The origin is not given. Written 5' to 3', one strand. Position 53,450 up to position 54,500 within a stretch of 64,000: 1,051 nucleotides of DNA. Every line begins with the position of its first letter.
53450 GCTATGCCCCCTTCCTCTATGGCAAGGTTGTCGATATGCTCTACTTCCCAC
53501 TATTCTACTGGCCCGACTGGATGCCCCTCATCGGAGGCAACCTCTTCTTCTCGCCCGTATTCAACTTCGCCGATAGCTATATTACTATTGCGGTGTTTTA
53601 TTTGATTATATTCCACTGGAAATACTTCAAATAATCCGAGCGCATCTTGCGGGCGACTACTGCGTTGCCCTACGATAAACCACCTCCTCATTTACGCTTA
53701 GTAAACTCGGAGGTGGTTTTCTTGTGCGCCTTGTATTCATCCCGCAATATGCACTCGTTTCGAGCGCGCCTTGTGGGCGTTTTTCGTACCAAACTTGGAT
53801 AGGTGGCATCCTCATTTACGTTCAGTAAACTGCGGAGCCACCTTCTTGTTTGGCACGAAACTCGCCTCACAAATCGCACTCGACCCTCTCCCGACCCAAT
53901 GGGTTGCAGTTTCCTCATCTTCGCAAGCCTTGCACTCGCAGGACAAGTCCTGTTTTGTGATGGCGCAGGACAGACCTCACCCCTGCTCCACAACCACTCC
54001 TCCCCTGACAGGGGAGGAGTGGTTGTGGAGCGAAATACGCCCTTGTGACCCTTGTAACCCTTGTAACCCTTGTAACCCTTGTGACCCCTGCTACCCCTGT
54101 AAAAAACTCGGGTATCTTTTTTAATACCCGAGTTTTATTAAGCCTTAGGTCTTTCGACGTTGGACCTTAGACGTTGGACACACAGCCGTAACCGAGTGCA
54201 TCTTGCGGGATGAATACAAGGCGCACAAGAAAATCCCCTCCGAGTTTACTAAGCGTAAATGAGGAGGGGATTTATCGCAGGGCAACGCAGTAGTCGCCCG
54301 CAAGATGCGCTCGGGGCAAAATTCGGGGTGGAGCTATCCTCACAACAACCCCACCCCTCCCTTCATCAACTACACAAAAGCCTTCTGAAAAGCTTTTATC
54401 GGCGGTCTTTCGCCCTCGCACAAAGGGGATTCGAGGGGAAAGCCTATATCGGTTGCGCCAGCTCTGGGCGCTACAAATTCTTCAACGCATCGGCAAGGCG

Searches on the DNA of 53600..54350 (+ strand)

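Call 44: search_dna_similar(query=window:53940-54200:+, collection=phages, mode=distant, max_rows=10)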
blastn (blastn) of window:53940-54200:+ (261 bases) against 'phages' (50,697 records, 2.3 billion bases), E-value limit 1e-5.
No match.

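Call 45: search_dna_similar(query=window:53940-54200:+, collection=plasmids, mode=distant, max_rows=10)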
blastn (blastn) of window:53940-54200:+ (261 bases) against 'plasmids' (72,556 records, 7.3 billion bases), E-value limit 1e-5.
No match.

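Call 77: search_rna_families(source=window, start=53600, end=54350, threshold=evalue, max_evalue=1)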
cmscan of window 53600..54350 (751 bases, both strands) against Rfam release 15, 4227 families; matches with E-value up to 1: 15.
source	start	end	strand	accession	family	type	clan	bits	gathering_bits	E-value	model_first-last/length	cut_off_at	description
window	53979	54035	-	RF01015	mir-885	Gene; miRNA;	-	29.9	66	0.00036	1-74/74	no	mir-885 microRNA precursor family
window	53980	54037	-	RF03685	MIR9677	Gene; miRNA;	-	29.8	90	0.0018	1-87/87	no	MIR9677 microRNA precursor family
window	53984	54029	-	RF03223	mir-2209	Gene; miRNA;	-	29.4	70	0.00047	1-63/63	no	mir-2209 microRNA precursor family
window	53976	54041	-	RF03849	MIR1219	Gene; miRNA;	-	29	79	0.00099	1-82/82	no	MIR1219 microRNA precursor family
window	53985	54031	+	RF03849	MIR1219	Gene; miRNA;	-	27.5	79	0.0025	11-72/82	no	MIR1219 microRNA precursor family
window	53982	54033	-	RF03674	MIR5387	Gene; miRNA;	-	24.6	69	0.02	1-96/96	no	MIR5387 microRNA precursor family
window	53983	54035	+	RF01015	mir-885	Gene; miRNA;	-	24.5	66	0.012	1-74/74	no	mir-885 microRNA precursor family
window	53984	54031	+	RF03685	MIR9677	Gene; miRNA;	-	22.9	90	0.11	1-87/87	no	MIR9677 microRNA precursor family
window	53989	54027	-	RF04135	MIR5062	Gene; miRNA;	-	22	140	0.1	1-158/158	no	MIR5062 microRNA precursor family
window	53984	54034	-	RF00829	mir-149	Gene; miRNA;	-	21.8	79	0.56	1-86/86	no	mir-149 microRNA precursor family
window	53760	53883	-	RF00886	MIR807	Gene; miRNA;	-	21.7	113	0.081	24-153/176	no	MIR807 microRNA precursor family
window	53967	54049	-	RF00992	mir-593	Gene; miRNA;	-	21.6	100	0.055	1-100/100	no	mir-593 microRNA precursor family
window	53771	53870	+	RF03822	mir-3931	Gene; miRNA;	-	18.6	49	0.63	1-77/77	no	mir-3931 microRNA precursor family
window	53985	54031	+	RF00992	mir-593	Gene; miRNA;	-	18.5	100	0.46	23-78/100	no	mir-593 microRNA precursor family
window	53985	54031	+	RF03429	mir-4451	Gene; miRNA;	-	18.2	100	0.98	1-66/66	no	mir-4451 microRNA precursor family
